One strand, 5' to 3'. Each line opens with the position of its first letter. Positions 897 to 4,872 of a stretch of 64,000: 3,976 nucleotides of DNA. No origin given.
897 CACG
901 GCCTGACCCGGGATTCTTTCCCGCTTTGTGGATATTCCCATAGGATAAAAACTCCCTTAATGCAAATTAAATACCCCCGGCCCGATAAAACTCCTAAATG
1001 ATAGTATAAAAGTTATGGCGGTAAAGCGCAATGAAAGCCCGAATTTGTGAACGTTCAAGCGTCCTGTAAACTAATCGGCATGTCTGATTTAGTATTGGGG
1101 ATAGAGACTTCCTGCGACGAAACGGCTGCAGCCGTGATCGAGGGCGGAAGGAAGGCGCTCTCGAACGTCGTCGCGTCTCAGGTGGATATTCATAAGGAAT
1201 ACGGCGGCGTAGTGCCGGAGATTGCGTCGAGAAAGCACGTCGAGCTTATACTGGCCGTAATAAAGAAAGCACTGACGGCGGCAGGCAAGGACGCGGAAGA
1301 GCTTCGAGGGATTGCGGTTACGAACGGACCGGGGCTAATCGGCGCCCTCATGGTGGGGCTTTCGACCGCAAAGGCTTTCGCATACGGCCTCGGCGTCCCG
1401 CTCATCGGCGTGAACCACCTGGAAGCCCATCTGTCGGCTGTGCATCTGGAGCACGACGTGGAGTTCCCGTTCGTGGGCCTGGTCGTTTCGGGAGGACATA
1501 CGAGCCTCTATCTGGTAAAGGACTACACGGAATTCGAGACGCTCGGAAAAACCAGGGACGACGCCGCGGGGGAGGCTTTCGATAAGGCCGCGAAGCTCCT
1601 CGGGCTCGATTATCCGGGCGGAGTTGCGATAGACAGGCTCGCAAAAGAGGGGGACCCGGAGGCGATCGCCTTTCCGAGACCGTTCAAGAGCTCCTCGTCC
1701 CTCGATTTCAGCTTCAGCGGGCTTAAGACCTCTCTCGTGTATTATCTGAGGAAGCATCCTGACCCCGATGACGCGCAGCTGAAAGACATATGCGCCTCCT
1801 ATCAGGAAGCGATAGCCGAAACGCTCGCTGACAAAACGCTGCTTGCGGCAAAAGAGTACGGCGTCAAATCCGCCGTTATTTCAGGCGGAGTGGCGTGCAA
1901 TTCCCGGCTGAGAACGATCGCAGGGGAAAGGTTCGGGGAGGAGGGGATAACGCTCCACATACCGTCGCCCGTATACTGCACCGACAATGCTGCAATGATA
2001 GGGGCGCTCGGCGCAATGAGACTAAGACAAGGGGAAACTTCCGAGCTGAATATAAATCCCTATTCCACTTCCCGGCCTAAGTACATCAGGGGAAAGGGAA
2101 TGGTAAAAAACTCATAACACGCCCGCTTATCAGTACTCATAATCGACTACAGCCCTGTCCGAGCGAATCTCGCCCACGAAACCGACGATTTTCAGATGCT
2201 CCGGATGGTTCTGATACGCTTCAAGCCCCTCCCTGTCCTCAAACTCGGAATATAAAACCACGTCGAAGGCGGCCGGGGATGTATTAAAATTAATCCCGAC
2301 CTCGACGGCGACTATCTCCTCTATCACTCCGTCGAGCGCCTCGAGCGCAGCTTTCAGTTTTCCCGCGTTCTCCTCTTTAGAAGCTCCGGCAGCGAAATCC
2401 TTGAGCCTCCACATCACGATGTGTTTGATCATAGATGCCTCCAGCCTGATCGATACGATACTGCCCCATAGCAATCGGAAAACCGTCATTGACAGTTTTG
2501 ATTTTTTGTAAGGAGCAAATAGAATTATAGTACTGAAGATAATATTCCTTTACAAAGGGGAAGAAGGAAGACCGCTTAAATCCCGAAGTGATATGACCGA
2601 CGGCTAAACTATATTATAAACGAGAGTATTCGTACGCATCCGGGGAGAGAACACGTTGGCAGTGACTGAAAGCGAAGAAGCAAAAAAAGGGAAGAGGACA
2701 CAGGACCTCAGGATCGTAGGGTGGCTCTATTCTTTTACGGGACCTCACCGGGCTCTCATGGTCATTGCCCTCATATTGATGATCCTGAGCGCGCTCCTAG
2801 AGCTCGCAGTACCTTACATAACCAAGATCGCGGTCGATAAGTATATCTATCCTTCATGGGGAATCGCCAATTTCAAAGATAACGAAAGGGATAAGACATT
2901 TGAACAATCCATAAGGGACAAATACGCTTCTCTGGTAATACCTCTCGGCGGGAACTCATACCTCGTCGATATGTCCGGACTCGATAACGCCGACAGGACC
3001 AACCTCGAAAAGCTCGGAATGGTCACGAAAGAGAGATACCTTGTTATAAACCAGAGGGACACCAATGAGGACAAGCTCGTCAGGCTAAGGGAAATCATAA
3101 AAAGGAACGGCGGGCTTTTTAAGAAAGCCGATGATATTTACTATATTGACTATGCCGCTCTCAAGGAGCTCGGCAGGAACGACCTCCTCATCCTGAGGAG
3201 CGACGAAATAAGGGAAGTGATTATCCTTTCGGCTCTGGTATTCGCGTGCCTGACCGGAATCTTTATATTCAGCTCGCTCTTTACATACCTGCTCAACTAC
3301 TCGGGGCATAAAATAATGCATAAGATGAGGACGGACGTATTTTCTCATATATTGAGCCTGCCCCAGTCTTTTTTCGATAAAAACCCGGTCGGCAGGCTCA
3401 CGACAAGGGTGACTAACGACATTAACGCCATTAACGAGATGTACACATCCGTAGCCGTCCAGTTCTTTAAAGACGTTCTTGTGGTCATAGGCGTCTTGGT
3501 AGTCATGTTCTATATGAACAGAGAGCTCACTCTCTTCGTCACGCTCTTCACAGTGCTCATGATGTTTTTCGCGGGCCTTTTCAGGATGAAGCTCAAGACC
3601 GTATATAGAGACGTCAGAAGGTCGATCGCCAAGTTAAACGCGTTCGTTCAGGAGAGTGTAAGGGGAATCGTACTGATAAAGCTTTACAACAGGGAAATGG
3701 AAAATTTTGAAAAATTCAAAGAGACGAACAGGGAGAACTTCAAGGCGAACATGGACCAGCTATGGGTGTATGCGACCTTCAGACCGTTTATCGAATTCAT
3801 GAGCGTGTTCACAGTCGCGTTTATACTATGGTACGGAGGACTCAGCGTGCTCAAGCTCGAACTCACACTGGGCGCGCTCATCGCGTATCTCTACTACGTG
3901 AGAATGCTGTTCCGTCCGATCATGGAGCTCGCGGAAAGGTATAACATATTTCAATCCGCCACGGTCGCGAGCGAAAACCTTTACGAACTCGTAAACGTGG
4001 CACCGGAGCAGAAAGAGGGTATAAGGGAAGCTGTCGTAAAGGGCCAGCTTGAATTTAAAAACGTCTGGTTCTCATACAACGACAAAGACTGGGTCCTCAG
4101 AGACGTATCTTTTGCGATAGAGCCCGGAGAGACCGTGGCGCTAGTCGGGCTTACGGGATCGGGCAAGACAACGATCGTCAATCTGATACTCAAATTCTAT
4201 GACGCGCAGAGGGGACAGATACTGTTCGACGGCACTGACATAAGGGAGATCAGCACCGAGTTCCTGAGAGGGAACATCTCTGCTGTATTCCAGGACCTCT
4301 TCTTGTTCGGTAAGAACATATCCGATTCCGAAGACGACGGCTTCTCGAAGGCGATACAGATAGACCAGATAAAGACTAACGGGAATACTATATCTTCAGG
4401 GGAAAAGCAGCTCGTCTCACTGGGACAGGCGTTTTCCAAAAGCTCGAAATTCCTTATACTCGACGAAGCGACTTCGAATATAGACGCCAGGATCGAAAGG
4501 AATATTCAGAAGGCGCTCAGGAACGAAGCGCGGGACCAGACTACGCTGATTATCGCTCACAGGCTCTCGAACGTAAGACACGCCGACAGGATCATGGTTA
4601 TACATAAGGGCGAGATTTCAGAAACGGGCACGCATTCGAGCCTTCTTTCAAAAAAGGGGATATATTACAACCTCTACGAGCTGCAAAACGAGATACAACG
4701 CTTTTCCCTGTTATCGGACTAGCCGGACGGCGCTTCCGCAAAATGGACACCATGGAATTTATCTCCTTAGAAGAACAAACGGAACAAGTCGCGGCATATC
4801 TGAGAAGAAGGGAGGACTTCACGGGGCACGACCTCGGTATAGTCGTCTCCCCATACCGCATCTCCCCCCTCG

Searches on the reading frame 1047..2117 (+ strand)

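Call 8: search_protein_families(library=pfam, proteins=[window:1047-2117:+])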
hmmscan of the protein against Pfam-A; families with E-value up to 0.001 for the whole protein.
window:1047-2117:+ (356 aa): 2 families
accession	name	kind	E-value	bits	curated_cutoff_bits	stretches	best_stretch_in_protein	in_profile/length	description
PF00814.31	TsaD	-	5.9e-97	324.9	24.8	1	37-319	2-263/264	tRNA N6-adenosine threonylcarbamoyltransferase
PF22521.2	HypF_C_2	-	1.7e-06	28.4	27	1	242-315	163-236/241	Carbamoyltransferase, Kae1-like Domain, second subdomain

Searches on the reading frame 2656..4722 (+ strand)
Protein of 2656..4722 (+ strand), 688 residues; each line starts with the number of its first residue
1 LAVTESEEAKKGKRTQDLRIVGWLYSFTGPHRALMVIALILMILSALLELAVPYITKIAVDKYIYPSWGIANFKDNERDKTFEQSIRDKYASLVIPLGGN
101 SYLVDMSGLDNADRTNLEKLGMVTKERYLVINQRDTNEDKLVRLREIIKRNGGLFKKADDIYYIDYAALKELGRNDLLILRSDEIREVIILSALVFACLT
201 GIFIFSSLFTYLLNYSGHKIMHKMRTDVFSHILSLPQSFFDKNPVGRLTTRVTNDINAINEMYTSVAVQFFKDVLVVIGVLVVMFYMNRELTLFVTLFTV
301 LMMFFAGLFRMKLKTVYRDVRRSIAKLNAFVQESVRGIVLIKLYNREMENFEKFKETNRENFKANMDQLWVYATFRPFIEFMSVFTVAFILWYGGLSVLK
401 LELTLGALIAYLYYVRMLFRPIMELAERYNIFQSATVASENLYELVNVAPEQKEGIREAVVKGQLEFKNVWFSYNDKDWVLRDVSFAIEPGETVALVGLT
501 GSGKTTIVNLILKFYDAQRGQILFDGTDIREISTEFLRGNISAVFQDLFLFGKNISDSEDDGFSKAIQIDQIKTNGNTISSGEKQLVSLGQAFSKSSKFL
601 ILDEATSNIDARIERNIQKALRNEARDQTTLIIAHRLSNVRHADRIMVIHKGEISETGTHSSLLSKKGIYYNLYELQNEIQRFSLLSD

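Call 8: search_protein_families(library=pfam, proteins=[window:2656-4722:+])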
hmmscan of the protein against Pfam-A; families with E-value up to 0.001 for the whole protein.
window:2656-4722:+ (688 aa): 3 families
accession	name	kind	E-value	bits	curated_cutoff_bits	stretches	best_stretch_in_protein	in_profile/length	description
PF00664.28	ABC_membrane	-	1.7e-52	179.2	28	1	186-421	38-273/274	ABC transporter transmembrane region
PF00005.33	ABC_tran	-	7.1e-27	95.1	25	1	481-607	1-137/137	ABC transporter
PF02463.25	SMC_N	-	5.3e-06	26.4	40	1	573-651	131-213/220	RecF/RecN/SMC N terminal domain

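Call 9: search_protein_families(library=ncbifam, proteins=[window:2656-4722:+], max_evalue=0.01)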
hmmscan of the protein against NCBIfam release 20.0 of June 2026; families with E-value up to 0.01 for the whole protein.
window:2656-4722:+ (688 aa): 189 families (the best 25 are shown)
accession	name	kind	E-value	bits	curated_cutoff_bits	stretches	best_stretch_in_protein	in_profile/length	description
TIGR02203.1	MsbA_lipidA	equivalog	1.2e-108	364.1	602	2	25-557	6-425/572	lipid A export permease/ATP-binding protein MsbA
TIGR02204.1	MsbA_rel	hypoth_equivalog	3.6e-94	316.5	780.4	2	185-557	57-432/576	ABC transporter, permease/ATP-binding protein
TIGR00958.1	3a01208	subfamily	7.7e-91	305.4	874.6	2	190-558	212-574/711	antigen peptide transporter 2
NF052233.1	CphA_assoc_ABC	equivalog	4.3e-90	303.1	880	2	189-558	231-601/766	cyanophycin metabolism-associated ABC transporter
NF008381.0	PRK11176.1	equivalog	5.8e-89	299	867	2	188-557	66-435/582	lipid A ABC transporter ATP-binding protein/permease MsbA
NF008056.1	PRK10790.1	equivalog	2e-87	294.1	746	2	209-552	85-428/584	SmdB family multidrug efflux ABC transporter permease/ATP-binding protein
TIGR01846.1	type_I_sec_HlyB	subfamily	5.1e-81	272.9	725.55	1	184-678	176-693/694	type I secretion system permease/ATPase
NF010178.0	PRK13657.1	equivalog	4.9e-79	266.3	733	2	217-558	84-428/588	glucan ABC transporter ATP-binding protein/ permease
TIGR03375.1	type_I_sec_LssB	subfamily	2.7e-73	247.4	693.1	2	189-556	189-558/696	type I secretion system permease/ATPase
TIGR03796.1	NHLM_micro_ABC1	equivalog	4.3e-73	246.7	853.3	2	177-557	184-571/710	NHLP family bacteriocin export ABC transporter peptidase/permease/ATPase subunit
TIGR01193.1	bacteriocin_ABC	subfamily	6.2e-70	236.6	523.85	2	194-557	197-566/708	peptide cleavage/export ABC transporter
NF000475.1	tet_ABC_46_B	exception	1.4e-69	235.2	1250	2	207-556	78-430/578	tetracycline efflux ABC transporter Tet(46) subunit B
NF045513.1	HepA_fam_ABC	equivalog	5.6e-68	229.8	725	2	183-557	89-466/610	heterocyst formation ABC transporter subunit HepA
TIGR03797.1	NHLM_micro_ABC2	equivalog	2.3e-65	221.4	709.4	2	216-555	203-543/686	NHLP bacteriocin export ABC transporter permease/ATPase subunit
NF008364.0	PRK11160.1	equivalog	9.1e-61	206.1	630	2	218-557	89-432/575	heme ABC transporter ATP-binding protein/permease CydC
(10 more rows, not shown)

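Call 78: search_solved_structures(query=window:2656-4722:+, max_evalue=1e-40, show_alignments=1)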
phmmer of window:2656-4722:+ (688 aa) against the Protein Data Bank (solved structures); distinct sequences matched with E-value up to 1e-40: 184 (the best 60 are shown).
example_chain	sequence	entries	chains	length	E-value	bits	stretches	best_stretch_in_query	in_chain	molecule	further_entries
9nfi_A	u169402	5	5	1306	5.7e-110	371.8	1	186-677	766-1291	Permeability Glycoprotein (P-gp)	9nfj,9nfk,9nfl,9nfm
6fn1_A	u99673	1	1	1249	1.2e-107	364.1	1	211-677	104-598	Human-mouse chimeric ABCB1 (ABCBHM)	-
7zk4_A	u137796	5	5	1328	1.4e-107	363.9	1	215-677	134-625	ATP-dependent translocase ABCB1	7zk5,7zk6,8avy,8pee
6fn4_A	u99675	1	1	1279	1.4e-107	363.9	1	211-677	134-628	Apo form of Human-mouse chimeric ABCB1 (ABCB1HM) in complex with Antigen binding fragment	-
7zka_A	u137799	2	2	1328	1.6e-107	363.7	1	215-677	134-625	ATP-dependent translocase ABCB1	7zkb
6ujw_A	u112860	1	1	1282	1.9e-107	363.5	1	216-677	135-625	ATP-dependent translocase ABCB1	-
3g60_A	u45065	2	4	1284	2.1e-107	363.3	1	217-677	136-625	Multidrug resistance protein 1a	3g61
4ksb_A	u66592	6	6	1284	2.5e-107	363.1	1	217-677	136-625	Multidrug resistance protein 1A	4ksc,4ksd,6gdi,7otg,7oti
4q9h_A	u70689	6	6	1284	2.5e-107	363.1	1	217-677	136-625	Multidrug resistance protein 1A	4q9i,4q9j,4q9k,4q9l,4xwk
3g5u_A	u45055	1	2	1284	2.9e-107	362.8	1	217-677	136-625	Multidrug resistance protein 1a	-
6q81_A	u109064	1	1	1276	3e-107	362.8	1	217-677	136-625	P-glycoprotein (ABCB1)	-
5kpi_A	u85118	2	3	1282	3e-107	362.8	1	217-677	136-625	Multidrug resistance protein 1A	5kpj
4m2s_A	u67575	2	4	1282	3e-107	362.8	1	217-677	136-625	Multidrug resistance protein 1A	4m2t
7zk8_A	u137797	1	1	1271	3.1e-107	362.7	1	215-677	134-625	ATP-dependent translocase ABCB1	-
4lsg_A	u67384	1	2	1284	3.5e-107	362.6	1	217-677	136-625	Multidrug resistance protein 1A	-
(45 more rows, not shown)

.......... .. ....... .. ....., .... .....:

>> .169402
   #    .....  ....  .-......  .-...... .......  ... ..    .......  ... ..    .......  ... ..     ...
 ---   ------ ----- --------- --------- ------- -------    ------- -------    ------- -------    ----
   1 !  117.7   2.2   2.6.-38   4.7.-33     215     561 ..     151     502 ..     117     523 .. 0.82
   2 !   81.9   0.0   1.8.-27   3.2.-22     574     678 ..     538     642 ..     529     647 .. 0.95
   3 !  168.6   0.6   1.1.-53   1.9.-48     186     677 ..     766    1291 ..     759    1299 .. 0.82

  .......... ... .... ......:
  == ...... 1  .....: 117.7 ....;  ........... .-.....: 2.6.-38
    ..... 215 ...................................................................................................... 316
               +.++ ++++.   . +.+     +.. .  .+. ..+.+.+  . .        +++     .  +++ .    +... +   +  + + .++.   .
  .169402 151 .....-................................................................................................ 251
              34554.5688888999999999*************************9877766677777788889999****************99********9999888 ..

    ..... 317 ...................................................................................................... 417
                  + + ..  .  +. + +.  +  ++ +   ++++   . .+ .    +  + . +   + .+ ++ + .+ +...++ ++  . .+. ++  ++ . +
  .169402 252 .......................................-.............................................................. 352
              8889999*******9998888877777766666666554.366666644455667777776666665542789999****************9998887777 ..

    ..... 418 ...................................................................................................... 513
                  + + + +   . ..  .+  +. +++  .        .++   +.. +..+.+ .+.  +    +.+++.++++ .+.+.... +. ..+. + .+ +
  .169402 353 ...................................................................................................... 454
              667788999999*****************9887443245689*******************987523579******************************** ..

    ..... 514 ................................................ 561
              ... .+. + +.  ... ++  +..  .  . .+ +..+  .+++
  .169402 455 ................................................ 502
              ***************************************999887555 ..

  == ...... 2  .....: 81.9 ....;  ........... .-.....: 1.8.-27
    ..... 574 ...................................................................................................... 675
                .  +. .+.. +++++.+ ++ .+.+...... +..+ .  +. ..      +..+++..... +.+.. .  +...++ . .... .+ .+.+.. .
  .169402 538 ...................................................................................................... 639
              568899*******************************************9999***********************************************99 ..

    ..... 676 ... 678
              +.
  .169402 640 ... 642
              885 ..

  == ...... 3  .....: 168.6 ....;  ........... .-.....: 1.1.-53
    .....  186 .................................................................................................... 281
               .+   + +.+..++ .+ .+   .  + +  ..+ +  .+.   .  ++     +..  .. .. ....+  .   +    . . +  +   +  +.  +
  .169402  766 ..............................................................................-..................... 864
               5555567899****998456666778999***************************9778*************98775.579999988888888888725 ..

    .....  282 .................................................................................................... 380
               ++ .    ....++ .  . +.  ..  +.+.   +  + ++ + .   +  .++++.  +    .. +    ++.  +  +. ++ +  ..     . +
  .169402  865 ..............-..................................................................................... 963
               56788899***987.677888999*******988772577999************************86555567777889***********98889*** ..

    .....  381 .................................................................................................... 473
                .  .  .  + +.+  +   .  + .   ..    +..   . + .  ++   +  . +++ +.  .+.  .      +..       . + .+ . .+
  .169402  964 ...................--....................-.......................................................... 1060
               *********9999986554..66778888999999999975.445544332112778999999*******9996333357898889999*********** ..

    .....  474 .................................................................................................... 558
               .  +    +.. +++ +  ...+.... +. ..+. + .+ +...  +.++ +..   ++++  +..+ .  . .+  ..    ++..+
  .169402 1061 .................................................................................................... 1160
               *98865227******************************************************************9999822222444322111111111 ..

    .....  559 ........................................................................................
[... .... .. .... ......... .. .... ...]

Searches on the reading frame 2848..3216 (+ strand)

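Call 79: search_protein_families(library=pfam, proteins=[window:2848-3216:+], max_evalue=10)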
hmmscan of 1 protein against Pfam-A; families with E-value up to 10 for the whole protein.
seq(123 aa): 2 families
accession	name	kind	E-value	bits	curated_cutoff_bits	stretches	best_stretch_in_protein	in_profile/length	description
PF09953.15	DUF2187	-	0.02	15.3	24.7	1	28-67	20-60/60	Uncharacterized protein conserved in bacteria (DUF2187)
PF00319.23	SRF-TF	-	0.12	12.2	26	1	84-97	13-26/48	SRF-type transcription factor (DNA-binding and dimerisation domain)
